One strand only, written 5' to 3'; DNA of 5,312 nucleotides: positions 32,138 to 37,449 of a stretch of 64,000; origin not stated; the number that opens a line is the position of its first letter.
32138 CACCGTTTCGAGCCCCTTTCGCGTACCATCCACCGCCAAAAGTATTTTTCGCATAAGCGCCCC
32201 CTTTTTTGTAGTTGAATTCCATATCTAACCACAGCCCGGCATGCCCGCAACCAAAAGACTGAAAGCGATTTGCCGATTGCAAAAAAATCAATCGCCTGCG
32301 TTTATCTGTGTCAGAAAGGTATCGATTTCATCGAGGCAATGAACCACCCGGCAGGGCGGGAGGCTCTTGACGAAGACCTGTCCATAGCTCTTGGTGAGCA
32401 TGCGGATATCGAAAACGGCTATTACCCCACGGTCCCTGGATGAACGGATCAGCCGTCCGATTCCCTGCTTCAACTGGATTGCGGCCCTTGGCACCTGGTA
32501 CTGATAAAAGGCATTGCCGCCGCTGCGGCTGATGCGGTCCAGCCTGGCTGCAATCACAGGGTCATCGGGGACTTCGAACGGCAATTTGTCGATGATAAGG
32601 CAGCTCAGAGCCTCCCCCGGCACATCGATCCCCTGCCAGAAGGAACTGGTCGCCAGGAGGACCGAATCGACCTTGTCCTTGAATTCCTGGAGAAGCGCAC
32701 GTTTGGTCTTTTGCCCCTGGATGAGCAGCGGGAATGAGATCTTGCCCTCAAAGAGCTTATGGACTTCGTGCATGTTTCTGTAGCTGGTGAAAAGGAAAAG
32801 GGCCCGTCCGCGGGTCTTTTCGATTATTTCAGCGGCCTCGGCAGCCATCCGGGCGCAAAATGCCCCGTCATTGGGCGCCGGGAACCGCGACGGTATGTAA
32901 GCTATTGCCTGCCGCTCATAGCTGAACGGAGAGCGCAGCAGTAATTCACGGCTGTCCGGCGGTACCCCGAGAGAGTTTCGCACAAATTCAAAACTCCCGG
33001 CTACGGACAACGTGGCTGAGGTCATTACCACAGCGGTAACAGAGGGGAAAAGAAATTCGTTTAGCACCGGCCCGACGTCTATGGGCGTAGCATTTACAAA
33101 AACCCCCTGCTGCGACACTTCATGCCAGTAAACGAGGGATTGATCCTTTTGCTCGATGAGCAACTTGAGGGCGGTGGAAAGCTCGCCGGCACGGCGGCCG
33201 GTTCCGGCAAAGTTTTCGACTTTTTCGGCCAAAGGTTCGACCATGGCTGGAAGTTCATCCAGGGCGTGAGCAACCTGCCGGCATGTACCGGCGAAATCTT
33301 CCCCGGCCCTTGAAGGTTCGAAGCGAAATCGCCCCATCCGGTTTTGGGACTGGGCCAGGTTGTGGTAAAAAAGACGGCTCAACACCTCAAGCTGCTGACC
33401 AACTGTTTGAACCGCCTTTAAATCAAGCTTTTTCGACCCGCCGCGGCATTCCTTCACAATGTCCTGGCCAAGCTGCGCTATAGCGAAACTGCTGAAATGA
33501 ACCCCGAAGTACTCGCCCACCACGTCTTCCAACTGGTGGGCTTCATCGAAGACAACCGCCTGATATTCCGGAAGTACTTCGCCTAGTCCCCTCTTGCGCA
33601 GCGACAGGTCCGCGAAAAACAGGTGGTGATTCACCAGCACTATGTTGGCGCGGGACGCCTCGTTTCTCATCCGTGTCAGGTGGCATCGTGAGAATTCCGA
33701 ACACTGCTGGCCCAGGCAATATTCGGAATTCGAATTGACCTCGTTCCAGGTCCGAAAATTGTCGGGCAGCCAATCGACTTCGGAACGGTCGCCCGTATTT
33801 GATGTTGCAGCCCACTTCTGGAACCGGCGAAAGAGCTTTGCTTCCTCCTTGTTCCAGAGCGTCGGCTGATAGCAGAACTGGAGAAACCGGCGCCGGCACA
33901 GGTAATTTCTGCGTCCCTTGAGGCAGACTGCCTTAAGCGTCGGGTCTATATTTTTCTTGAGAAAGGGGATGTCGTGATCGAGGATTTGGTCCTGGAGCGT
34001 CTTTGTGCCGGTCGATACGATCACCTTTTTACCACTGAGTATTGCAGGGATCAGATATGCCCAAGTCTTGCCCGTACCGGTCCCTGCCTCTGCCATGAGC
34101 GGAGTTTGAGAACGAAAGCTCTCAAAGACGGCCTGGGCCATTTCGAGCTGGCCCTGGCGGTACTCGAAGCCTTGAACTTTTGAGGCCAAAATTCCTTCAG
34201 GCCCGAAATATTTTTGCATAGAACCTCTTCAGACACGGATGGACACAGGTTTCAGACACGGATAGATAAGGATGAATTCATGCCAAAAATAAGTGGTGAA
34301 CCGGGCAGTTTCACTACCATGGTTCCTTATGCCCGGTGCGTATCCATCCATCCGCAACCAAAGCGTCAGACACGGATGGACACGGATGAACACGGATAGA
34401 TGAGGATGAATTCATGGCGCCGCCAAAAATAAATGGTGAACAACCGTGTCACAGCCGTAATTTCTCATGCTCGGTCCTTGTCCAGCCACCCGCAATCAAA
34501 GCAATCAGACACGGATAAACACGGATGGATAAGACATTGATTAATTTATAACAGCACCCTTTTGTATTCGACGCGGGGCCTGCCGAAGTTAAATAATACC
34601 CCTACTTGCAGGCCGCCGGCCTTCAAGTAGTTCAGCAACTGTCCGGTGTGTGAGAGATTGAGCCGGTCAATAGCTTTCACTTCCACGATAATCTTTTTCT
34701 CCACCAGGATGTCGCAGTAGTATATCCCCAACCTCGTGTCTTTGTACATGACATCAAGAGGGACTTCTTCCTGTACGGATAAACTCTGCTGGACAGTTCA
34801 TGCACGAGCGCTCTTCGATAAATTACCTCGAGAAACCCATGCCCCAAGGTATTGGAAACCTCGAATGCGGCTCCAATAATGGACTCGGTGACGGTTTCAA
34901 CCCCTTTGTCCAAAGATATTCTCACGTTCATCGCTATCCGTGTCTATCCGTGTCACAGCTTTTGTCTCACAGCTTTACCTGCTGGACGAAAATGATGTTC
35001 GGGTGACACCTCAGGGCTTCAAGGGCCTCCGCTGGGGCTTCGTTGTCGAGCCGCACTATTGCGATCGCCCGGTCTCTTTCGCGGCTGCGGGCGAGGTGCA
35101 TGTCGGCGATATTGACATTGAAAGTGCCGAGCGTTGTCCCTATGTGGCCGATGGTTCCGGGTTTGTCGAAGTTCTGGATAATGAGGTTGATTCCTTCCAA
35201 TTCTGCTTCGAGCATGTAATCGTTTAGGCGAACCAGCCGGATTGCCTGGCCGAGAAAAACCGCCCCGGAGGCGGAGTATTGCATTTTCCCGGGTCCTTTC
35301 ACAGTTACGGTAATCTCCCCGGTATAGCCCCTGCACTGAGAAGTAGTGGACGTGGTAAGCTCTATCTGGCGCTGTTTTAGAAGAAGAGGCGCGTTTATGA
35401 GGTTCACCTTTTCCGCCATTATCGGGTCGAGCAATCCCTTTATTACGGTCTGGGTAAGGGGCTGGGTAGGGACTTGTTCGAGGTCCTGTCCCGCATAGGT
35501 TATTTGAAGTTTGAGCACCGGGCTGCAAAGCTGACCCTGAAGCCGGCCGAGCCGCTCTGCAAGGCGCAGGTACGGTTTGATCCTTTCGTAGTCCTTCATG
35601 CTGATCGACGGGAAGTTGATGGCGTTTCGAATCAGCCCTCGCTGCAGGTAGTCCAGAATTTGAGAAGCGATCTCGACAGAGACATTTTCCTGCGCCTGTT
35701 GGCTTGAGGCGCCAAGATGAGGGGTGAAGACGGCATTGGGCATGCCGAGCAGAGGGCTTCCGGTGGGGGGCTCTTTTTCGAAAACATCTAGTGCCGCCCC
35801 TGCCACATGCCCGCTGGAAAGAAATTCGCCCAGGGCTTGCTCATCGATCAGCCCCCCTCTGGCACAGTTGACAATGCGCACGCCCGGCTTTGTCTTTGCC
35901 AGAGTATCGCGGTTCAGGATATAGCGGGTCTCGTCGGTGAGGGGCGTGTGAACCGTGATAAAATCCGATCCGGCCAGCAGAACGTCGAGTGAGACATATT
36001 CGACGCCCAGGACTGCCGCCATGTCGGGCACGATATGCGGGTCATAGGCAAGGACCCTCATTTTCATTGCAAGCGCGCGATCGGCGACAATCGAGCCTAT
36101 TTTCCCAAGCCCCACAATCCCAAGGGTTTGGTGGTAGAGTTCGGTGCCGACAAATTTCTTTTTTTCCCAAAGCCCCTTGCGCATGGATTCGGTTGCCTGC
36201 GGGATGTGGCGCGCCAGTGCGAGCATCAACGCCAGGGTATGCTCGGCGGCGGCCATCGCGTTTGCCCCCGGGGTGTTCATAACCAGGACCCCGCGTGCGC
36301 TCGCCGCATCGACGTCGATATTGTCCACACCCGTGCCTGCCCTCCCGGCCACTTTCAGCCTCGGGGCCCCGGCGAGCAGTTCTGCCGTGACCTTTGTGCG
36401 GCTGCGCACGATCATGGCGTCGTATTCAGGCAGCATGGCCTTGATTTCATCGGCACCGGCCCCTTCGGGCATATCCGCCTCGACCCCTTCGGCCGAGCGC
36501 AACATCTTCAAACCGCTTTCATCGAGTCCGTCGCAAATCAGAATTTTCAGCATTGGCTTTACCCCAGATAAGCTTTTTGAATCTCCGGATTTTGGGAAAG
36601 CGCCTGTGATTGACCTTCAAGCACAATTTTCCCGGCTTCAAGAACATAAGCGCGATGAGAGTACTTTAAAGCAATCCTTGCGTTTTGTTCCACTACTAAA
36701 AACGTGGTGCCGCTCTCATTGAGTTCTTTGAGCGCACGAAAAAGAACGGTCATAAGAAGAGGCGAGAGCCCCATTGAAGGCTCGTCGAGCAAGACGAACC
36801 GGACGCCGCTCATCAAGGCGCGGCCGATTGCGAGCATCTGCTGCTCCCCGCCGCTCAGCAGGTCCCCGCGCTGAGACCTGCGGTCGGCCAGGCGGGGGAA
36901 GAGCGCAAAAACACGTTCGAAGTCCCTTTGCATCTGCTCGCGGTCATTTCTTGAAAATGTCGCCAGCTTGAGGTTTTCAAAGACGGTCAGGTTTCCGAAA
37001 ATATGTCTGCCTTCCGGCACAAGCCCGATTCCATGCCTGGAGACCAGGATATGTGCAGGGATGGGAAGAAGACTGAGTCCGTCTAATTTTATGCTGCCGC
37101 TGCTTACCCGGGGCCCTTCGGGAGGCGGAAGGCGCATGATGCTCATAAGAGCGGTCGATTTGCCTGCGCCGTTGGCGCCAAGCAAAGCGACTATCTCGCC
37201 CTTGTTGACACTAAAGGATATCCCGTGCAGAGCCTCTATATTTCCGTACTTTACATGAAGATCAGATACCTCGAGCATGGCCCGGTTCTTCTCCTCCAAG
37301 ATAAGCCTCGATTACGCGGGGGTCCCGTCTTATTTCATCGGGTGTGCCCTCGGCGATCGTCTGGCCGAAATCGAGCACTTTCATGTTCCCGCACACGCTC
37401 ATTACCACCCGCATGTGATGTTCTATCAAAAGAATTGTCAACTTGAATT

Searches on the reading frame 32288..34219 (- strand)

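Call 45: search_protein_families(library=pfam, proteins=[window:32288-34219:-], max_evalue=0.00001)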
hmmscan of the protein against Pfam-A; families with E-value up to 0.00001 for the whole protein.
window:32288-34219:- (643 aa): 3 families
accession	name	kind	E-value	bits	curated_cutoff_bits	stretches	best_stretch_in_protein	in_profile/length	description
PF13307.12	Helicase_C_2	-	3.1e-46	158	25.3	1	464-622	3-169/170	Helicase C-terminal domain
PF00270.35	DEAD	-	1.1e-11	45.2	26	1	29-96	5-77/167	DEAD/DEAH box helicase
PF00271.37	Helicase_C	-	3.3e-06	27.8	23.5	0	464-592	8-108/110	Helicase conserved C-terminal domain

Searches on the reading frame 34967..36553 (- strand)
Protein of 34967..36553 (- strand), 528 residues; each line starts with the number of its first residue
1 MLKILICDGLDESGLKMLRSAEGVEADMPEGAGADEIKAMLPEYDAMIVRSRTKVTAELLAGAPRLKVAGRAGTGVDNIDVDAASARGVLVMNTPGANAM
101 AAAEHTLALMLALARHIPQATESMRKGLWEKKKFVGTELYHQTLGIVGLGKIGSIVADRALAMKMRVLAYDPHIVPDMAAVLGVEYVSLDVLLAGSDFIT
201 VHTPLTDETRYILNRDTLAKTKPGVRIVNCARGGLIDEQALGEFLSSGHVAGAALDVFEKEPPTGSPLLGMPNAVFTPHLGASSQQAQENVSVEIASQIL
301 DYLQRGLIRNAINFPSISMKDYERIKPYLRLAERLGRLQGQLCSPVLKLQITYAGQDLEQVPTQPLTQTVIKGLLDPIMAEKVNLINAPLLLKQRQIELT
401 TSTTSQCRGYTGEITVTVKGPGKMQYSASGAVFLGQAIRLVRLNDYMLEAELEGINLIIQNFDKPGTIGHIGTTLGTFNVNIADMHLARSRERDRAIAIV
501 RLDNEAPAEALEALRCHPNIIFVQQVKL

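Call 46: search_protein_families(library=pfam, proteins=[window:34967-36553:-], max_evalue=0.00001)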
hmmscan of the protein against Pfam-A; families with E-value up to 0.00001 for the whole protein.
window:34967-36553:- (528 aa): 4 families
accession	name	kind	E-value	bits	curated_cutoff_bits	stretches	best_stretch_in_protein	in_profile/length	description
PF02826.25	2-Hacid_dh_C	-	4.1e-62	209.2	25.1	1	107-281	1-178/178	D-isomer specific 2-hydroxyacid dehydrogenase, NAD binding domain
PF00389.36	2-Hacid_dh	-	1.9e-34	118.6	24.6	1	4-313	1-134/134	D-isomer specific 2-hydroxyacid dehydrogenase, catalytic domain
PF19304.4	PGDH_inter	-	2e-25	89.6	27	1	324-443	1-118/119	D-3-phosphoglycerate dehydrogenase intervening domain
PF01842.31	ACT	-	1e-07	32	27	1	457-515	3-62/66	ACT domain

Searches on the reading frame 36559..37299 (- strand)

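Call 46: search_protein_families(library=pfam, proteins=[window:36559-37299:-], max_evalue=0.00001)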
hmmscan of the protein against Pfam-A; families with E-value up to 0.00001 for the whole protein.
window:36559-37299:- (246 aa): 2 families
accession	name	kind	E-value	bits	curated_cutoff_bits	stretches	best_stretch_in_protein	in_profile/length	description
PF00005.33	ABC_tran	-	4e-28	99.1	25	1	24-175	1-136/137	ABC transporter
PF13304.12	AAA_21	-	4.3e-07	30.7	27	0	146-202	198-295/304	AAA domain, putative AbiEii toxin, Type IV TA system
